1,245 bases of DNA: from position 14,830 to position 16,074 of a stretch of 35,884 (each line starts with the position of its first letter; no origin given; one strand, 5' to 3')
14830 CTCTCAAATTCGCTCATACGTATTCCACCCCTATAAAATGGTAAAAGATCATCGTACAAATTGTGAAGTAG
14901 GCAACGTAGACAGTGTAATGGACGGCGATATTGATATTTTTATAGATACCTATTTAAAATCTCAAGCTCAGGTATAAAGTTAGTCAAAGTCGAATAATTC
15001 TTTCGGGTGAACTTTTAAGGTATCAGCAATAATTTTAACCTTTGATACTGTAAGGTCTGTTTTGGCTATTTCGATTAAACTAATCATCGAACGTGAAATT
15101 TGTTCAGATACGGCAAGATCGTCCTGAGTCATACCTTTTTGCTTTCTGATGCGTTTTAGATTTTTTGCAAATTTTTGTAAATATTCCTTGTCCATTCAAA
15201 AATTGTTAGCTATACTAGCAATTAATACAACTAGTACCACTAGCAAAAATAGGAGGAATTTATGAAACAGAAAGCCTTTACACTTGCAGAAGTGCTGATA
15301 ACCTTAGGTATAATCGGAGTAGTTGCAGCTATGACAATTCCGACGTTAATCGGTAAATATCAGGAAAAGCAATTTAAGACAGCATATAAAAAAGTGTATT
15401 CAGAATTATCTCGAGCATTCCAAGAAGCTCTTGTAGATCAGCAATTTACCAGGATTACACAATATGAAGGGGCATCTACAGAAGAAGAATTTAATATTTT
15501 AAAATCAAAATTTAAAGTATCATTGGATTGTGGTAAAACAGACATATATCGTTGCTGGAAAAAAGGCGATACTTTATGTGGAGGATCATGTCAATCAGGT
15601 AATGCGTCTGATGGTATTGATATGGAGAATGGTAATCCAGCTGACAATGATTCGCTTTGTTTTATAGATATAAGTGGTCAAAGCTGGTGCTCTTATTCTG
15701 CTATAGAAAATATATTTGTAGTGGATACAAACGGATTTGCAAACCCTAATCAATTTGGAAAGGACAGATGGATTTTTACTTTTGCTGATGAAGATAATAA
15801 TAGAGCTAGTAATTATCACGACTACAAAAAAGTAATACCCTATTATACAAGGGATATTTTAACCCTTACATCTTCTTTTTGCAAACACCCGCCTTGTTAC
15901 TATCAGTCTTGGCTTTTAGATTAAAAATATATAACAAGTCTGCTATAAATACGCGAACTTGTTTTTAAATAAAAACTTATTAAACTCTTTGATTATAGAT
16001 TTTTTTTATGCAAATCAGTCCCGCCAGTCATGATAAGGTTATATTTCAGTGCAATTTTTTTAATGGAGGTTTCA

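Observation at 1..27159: Three dispersed head-to-head XRE-HTH / prepilin gene cassettes, each with a private operator-like motif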

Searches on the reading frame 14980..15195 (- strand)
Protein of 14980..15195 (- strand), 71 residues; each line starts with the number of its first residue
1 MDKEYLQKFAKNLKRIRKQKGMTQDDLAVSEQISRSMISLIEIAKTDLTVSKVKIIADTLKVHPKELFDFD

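Call 9: search_protein_families(library=pfam, proteins=[window:14980-15195:-], max_evalue=0.1)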
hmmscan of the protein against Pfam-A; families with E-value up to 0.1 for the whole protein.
window:14980-15195:- (71 aa): 9 families
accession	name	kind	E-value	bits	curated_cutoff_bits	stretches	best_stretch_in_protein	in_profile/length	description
PF01381.28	HTH_3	-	7.1e-11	42.4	23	1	13-67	1-55/55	Helix-turn-helix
PF12844.13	HTH_19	-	3.3e-09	36.9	30.2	1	11-68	2-59/64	Helix-turn-helix domain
PF13560.12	HTH_31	-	4.2e-06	27.4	27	1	10-66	3-60/64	Helix-turn-helix domain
PF13443.12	HTH_26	-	3.3e-05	24.5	22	1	12-70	1-60/63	Cro/C1-type HTH DNA-binding domain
PF00157.23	Pou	-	0.0063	16.9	27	1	3-42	3-43/72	Pou domain - N-terminal to homeobox domain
PF13413.12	HTH_25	-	0.0077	16.5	24.6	1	13-45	2-34/62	Helix-turn-helix domain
PF13693.12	HTH_35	-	0.028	14.8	25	1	18-68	12-59/75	Winged helix-turn-helix DNA-binding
PF14615.11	Rsa3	-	0.035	14.1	27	0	6-28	10-32/46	Ribosome-assembly protein 3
PF02100.23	ODC_AZ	-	0.051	13.9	24.2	1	25-58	34-67/114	Ornithine decarboxylase antizyme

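Call 10: search_protein_families(library=ncbifam, proteins=[window:14980-15195:-], max_evalue=0.1)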
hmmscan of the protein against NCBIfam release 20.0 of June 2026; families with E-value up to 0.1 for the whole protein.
window:14980-15195:- (71 aa): 18 families
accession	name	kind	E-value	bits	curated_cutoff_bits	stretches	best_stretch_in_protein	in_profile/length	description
TIGR03070.1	couple_hipB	subfamily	5.4e-08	32.7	71.65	1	8-60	2-54/58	type II toxin-antitoxin system Y4mF family antitoxin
NF041951.1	phage_RstR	subfamily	2.1e-07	31.1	80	1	8-63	2-57/108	RstR family transcriptional repressor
NF006015.0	PRK08154.1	subfamily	1.3e-06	27.8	204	1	3-68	25-90/314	anaerobic benzoate catabolism transcriptional regulator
NF046032.1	TransRegSlrRBacil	equivalog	4.5e-06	26.8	250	1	14-69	7-63/149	HTH-type transcriptional regulator SlrR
NF047948.1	male_kill_WMK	equivalog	1.6e-05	24.5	300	1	6-68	160-222/300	WO male-killing family protein Wmk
TIGR00270.2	TIGR00270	equivalog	0.00013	21.8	110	1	4-62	71-129/159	multiprotein bridging factor aMBF1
NF007408.0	PRK09943.1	equivalog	0.00013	21.6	211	1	8-60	7-59/185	HTH-type transcriptional regulator PuuR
NF010465.0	PRK13890.1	equivalog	0.0004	20.5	96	1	5-62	2-59/121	conjugal transfer protein TrbA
NF007271.0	PRK09726.1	equivalog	0.00061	19.7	79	1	8-62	12-66/88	type II toxin-antitoxin system antitoxin HipB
NF041493.1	MobT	equivalog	0.0015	17.4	600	1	13-61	1-49/383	MobT family relaxase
NF038139.1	Reg_Aceta_RamB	equivalog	0.0016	17.2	700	1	12-63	6-57/465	acetate metabolism transcriptional regulator RamB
NF058600.1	TransRegSco1979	equivalog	0.0032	16.6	350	1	10-64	10-64/280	Sco1979 family transcriptional regulator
NF003055.0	PRK03975.1-2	equivalog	0.0034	17.2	122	1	11-46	15-50/140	putative transcriptional regulator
NF007257.0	PRK09706.1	subfamily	0.004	17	101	1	8-65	5-62/135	transcriptional repressor DicA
NF003057.0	PRK03975.1-5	subfamily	0.02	14.6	168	1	5-45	5-44/134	putative transcriptional regulator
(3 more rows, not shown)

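Call 72: search_protein_families(library=padloc, proteins=[window:14980-15195:-], max_evalue=0.01)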
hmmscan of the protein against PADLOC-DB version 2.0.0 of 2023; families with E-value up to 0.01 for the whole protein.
window:14980-15195:- (71 aa): 16 families
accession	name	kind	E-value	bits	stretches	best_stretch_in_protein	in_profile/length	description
PDLC02926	HTH_VI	-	1.7e-11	42.2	1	9-68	2-61/92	-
PDLC03665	Control_protein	-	7.3e-11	40.2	1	8-70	8-71/77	control protein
PDLC03668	Control_protein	-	2.6e-10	38.7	1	5-64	5-64/79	control protein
PDLC04142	capH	-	2e-09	36.4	1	6-68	4-66/103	capH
PDLC03536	REase_II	-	5.3e-08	30.8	1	5-69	7-71/237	Type II restriction enzyme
PDLC03664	Control_protein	-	1e-07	30.3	1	6-68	11-73/74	control protein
PDLC03953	RmrA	-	1.4e-06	25.8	1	9-69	6-65/373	-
PDLC03954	RmrA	-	1.4e-06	25.5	1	5-65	6-67/380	-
PDLC04775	PDC-M69A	-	1.8e-05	23.2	1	6-68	5-67/113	-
PDLC03944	RmrA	-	8.7e-05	19.7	1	10-68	8-65/384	-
PDLC03666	Control_protein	-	0.00052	18.4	1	7-68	5-66/77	control protein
PDLC03949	RmrA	-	0.0008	16.4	1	12-65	6-59/363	-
PDLC03671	Control_protein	-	0.0025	16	1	9-62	15-68/84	control protein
PDLC04760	PDC-M64C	-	0.0035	15.7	1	9-60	27-78/93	-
PDLC03951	RmrA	-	0.0041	14.2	1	11-64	11-64/400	-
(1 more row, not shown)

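Call 98: search_protein_families(library=phrogs, proteins=[window:14980-15195:-], max_evalue=0.001)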
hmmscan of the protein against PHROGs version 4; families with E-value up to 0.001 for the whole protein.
window:14980-15195:- (71 aa): 12 families
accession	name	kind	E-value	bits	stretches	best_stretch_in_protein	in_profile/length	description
phrog_2967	-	transcription regulation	2e-11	44.9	1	2-70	4-72/225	transcriptional regulator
phrog_3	-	transcription regulation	2.6e-11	44.9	1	5-70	85-148/430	transcriptional repressor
phrog_8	-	transcription regulation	5.8e-10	40.1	1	6-70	121-218/346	transcriptional regulator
phrog_5823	-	transcription regulation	2.3e-07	31.3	1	8-68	6-67/404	transcriptional regulator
phrog_7241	-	transcription regulation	2e-06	28.9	1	12-68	65-121/122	transcriptional regulator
phrog_4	-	transcription regulation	2.2e-06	27.9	1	7-68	131-192/400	transcriptional repressor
phrog_2439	-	transcription regulation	9.7e-06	25.7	1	11-65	10-64/367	transcriptional regulator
phrog_9908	-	DNA, RNA and nucleotide metabolism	2.3e-05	24.7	1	8-65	13-70/282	DNA binding protein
phrog_1373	-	transcription regulation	4.4e-05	24.5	1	7-63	62-118/166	transcriptional regulator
phrog_2339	-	DNA, RNA and nucleotide metabolism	7.1e-05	23.7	1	10-60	27-78/98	HTH DNA binding protein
phrog_27318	-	unknown function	0.00042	20.7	1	7-66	3-61/289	-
phrog_2328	-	transcription regulation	0.00089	20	1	8-67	15-74/128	transcriptional repressor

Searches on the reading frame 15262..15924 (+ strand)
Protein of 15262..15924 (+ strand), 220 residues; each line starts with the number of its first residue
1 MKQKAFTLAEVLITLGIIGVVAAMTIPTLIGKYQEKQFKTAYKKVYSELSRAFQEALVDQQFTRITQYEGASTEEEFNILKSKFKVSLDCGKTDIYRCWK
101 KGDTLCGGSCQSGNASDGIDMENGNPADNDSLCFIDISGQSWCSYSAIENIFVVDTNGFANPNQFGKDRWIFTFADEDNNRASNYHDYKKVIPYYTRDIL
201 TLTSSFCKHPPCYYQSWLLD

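Call 9: search_protein_families(library=pfam, proteins=[window:15262-15924:+], max_evalue=0.1)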
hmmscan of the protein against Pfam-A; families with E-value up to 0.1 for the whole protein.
window:15262-15924:+ (220 aa): 1 family
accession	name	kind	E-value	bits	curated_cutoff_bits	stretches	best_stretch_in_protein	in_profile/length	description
PF07963.17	N_methyl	-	4.6e-06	26.4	21.2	1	1-25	2-26/27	Prokaryotic N-terminal methylation motif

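Call 10: search_protein_families(library=ncbifam, proteins=[window:15262-15924:+], max_evalue=0.1)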
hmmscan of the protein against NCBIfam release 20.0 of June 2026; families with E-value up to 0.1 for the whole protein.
window:15262-15924:+ (220 aa): 10 families
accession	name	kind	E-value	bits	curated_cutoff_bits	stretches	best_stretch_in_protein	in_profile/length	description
NF040982.1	ComGD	equivalog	1.4e-05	25.5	70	1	3-71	1-69/139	competence type IV pilus minor pilin ComGD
NF041013.1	T4P_ComGE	equivalog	2.3e-05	24.4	49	1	2-57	2-57/83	competence type IV pilus minor pilin ComGE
TIGR01710.1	typeII_sec_gspG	equivalog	4.6e-05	23.5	88.85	1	5-56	2-52/134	type II secretion system major pseudopilin GspG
TIGR02532.1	IV_pilin_GFxxxE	domain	6.2e-05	22.7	16.3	1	3-25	1-23/24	prepilin-type N-terminal cleavage/methylation domain-containing protein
TIGR02596.1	TIGR02596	subfamily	0.0001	22.5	70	1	6-71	1-71/196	Verru_Chthon cassette protein D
NF041775.1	typeIV_PilA_Myxo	equivalog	0.00018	21.6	400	1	3-51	10-61/214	type IV pilin protein PilA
NF040999.1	pilin_ComGC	equivalog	0.00045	20.4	75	1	3-35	1-33/84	competence type IV pilus major pilin ComGC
TIGR01708.2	typeII_sec_gspH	equivalog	0.00048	20.2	80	1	3-61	1-59/169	type II secretion system minor pseudopilin GspH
NF007862.0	PRK10574.1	equivalog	0.00061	19.9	138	1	1-30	2-31/145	prepilin peptidase-dependent pilin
TIGR04527.1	mycoplas_twoTM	subfamily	0.064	12.9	125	1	11-85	12-85/248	MG_279/MG_280 family protein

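Call 48: find_homologous_proteins(query=window:15262-15921:+, max_evalue=0.00001)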
Query window:15262-15921:+ (220 aa): 7837 proteins with E <= 0.00001 among 8000 candidates; the best 120 are listed.
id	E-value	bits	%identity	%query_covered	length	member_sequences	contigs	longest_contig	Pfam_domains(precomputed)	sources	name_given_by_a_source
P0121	3.9e-147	506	99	100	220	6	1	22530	PF07963.18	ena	-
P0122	3.1e-112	392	80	100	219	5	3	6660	PF07963.18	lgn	-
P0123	3.2e-110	385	79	98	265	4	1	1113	-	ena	-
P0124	1.2e-108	380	74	99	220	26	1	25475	-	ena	-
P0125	6.2e-106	371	73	98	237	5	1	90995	-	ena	-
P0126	3.7e-105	368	73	99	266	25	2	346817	-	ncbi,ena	-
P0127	7.3e-105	368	72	99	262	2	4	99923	-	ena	-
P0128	6.7e-104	364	71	99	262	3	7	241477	-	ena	-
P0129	8.9e-104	364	73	98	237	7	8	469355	-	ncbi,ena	-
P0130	1.1e-103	364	72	99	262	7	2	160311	-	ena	-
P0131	1.8e-103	363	73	98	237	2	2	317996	-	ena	-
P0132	1.3e-102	360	70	100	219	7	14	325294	-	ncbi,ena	-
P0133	1.5e-101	357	69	98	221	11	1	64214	-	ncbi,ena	-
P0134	2.8e-101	356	68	99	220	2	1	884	-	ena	-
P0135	8.2e-101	354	69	98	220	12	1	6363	-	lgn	-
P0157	3.5e-83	297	58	100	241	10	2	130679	-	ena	-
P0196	5.6e-57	211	49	98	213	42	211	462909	PF07963.18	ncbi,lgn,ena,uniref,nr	ncbi:TPA: type II secretion system protein [Candidatus Scatenecus faecavium]|uniref:Type II secretio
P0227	3.4e-40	156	40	98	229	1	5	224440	-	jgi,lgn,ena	-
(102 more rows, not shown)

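Call 49: find_encoding_contigs(protein=P0124, flank=2500, max_places=1)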
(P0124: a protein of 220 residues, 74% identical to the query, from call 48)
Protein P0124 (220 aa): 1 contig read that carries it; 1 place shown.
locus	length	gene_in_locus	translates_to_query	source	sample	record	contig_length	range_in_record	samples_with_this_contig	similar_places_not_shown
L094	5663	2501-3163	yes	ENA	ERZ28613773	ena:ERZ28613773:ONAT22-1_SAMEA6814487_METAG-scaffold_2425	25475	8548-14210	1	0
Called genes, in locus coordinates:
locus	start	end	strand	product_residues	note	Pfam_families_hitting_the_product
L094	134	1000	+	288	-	PF02401:LYTB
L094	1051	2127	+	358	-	PF00575:S1, PF13509:S1_2 (faint), PF21710:Spt6_S1 (faint), PF00575:S1, PF23459:S1_RRP5 (weak)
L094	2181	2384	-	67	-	-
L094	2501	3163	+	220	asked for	-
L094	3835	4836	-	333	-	PF00140:Sigma70_r1_2, PF04542:Sigma70_r2, PF04539:Sigma70_r3, PF08281:Sigma70_r4_2 (faint), PF04545:Sigma70_r4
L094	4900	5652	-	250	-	PF08032:SpoU_sub_bind, PF00588:SpoU_methylase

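Call 50: find_encoding_contigs(protein=P0132, flank=2500, max_places=1)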
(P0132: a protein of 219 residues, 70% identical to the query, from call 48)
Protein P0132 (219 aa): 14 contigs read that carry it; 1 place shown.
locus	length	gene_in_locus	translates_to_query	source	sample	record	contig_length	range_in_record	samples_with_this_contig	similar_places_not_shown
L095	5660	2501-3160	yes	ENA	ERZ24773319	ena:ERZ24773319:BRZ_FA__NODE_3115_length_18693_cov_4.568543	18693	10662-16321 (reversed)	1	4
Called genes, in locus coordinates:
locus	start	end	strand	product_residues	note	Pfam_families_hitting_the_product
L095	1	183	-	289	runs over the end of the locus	-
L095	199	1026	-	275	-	-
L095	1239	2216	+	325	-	PF03462:PCRF, PF00472:RF-1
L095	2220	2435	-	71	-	PF13560:HTH_31 (weak), PF12844:HTH_19, PF01381:HTH_3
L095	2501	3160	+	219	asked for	-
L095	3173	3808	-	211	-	PF02811:PHP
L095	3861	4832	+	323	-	-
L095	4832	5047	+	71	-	-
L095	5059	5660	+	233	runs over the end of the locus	PF01138:RNase_PH, PF03725:RNase_PH_C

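Call 51: find_encoding_contigs(protein=P0157, flank=2500, max_places=1)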
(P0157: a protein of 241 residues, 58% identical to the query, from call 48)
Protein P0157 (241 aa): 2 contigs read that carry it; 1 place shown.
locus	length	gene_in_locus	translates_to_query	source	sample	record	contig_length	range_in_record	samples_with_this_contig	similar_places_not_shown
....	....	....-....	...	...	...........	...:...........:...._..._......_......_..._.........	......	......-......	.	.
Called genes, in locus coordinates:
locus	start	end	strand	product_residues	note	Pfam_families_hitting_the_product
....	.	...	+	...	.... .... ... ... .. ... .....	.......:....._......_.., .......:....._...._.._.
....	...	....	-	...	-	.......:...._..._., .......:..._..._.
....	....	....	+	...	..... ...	-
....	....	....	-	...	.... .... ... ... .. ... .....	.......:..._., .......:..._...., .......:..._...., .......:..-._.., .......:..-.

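Call 52: find_encoding_contigs(protein=P0196, flank=2500, max_places=1)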
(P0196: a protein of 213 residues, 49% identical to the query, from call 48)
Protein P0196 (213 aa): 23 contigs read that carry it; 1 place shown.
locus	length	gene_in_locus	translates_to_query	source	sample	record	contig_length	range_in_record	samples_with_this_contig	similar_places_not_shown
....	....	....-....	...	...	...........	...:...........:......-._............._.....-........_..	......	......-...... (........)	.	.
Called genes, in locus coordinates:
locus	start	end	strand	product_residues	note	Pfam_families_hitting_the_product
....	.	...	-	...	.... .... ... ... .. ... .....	-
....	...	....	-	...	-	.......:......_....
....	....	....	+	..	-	-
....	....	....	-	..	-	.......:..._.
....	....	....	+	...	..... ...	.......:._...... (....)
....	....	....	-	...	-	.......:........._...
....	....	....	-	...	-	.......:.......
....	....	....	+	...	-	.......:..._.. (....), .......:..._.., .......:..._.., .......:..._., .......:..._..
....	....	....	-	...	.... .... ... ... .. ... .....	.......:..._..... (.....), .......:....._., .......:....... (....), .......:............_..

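Call 53: find_encoding_contigs(protein=P0227, flank=2500, max_places=1)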
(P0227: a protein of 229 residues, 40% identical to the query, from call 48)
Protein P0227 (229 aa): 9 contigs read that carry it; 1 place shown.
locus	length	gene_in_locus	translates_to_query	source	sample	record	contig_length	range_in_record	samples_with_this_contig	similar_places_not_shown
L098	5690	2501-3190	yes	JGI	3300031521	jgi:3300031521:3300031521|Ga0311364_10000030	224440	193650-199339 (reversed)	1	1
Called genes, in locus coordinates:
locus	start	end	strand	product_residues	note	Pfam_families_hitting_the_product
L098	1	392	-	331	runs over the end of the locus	PF20469:OLD-like_TOPRIM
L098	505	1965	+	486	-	-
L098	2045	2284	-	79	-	-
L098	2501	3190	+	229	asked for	-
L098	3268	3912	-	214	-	PF07813:LTXXQ (weak)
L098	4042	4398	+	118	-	PF00636:Ribonuclease_3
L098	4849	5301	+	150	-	PF01814:Hemerythrin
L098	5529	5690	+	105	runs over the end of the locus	-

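Call 72: search_protein_families(library=padloc, proteins=[window:15262-15924:+], max_evalue=0.01)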
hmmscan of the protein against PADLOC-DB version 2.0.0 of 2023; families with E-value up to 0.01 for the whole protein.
window:15262-15924:+ (220 aa): 0 families

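Call 85: predict_structure(alignment_id=A5)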
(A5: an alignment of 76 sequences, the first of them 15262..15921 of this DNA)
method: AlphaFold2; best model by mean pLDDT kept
length: 220 residues; sequences in the alignment: 76
mean_pLDDT: 91.7   pTM: 0.82
mean pLDDT of the five models: 91.7, 90.1, 89.0, 87.9, 87.0
residues with pLDDT >= 90: 161; 70-90: 52; 50-70: 5; < 50: 2
segments of 3 or more residues with pLDDT < 50: none
pLDDT, mean of each block of 10 residues (from residue 1): 68 86 80 90 97 97 96 97 97 94 89 85 92 97 96 94 94 97 97 95 92 89
secondary structure, 60 per line:
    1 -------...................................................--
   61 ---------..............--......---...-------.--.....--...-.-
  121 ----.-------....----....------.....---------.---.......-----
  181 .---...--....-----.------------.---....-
elements in order: H8-58 H70-83 E86-91 H109-112 E133-136 E141-144 E151-155 E169-175 E190-193 H216-219

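Call 89: fold_search(model_id=the predicted structure, library=pdb)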
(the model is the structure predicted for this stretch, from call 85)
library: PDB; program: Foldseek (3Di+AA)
matches with E <= 10: 383; with E <= 0.001: 0
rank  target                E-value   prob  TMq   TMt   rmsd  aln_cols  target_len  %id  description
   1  1oqw_A                9.9e-02  0.38  0.27  0.38  13.8       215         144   14  Full-Length PAK Pilin from Pseudomonas aeruginosa (released 2003-06-03)
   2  4d4o_A                4.2e-01  0.04  0.15  0.09  12.4       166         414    9  Crystal Structure of the Kti11 Kti13 heterodimer Spacegroup P64 (released 2015-01-14)
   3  4d4p_E                5.8e-01  0.03  0.15  0.11  12.6       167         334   10  Crystal Structure of the Kti11 Kti13 heterodimer Spacegroup P65 (released 2015-01-14)
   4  8era_C                5.8e-01  0.03  0.11  0.09  11.0        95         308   13  RMC-5552 in complex with mTORC1 and FKBP12 (released 2022-12-28)
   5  4d4q_A                6.6e-01  0.05  0.14  0.10   6.3        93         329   10  Crystal Structure of Kti13/AtS1 (released 2015-01-14)
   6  5i61_A                7.0e-01  0.02  0.10  0.06  19.9       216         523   11  Crystal structure of the RNA-dependent RNA polymerase of a human picorbirnavirus (released 2016-03-16)
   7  9oxs_B                7.0e-01  0.01  0.10  0.08  18.5       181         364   10  CRYO-EM STRUCTURE OF the human mPSF IN COMPLEX WITH THE AAUAAU poly(A) signal (released 2025-11-26)
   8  9eam_C                7.5e-01  0.04  0.11  0.08   8.8        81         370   10  Coronin-7 CA bound to Arp2/3 complex (released 2025-11-19)
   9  4d4p_A                7.5e-01  0.03  0.15  0.09  10.1       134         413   10  Crystal Structure of the Kti11 Kti13 heterodimer Spacegroup P65 (released 2015-01-14)
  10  9w90_C                8.0e-01  0.02  0.13  0.08  26.2       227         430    6  DDB1-DDA1-DET1-Ube2e2-COP1-c-Jun-STK40 complex (released 2026-01-28)
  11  8a0k_B                8.5e-01  0.02  0.09  0.10  11.4        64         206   14  crystal structure of the kinetoplastid kinetochore protein Trypanosoma brucei KKT3 Divergent Polo-Box domain (released 2022-06-15)
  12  1ay2_A                9.1e-01  0.10  0.27  0.34  12.8       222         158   14  STRUCTURE OF THE FIBER-FORMING PROTEIN PILIN AT 2.6 ANGSTROMS RESOLUTION (released 1998-04-29)
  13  7jpn_C                9.1e-01  0.04  0.12  0.08   6.9        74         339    9  Cryo-EM structure of Arpin-bound Arp2/3 complex (released 2022-02-09)
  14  8yab_D                9.1e-01  0.02  0.11  0.07  13.0       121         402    7  AP5 complex bound to SPG11-SPG15 (released 2025-03-26)
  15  9n73_LO               1.0e+00  0.02  0.12  0.05  10.0       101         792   12  SSU processome maturation and disassembly, State G (released 2025-10-29)
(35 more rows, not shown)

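Call 98: search_protein_families(library=phrogs, proteins=[window:15262-15924:+], max_evalue=0.001)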
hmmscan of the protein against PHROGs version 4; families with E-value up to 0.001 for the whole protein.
window:15262-15924:+ (220 aa): 1 family
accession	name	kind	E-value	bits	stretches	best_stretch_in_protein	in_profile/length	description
phrog_10597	-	unknown function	5.9e-05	23.9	1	2-44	3-44/59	-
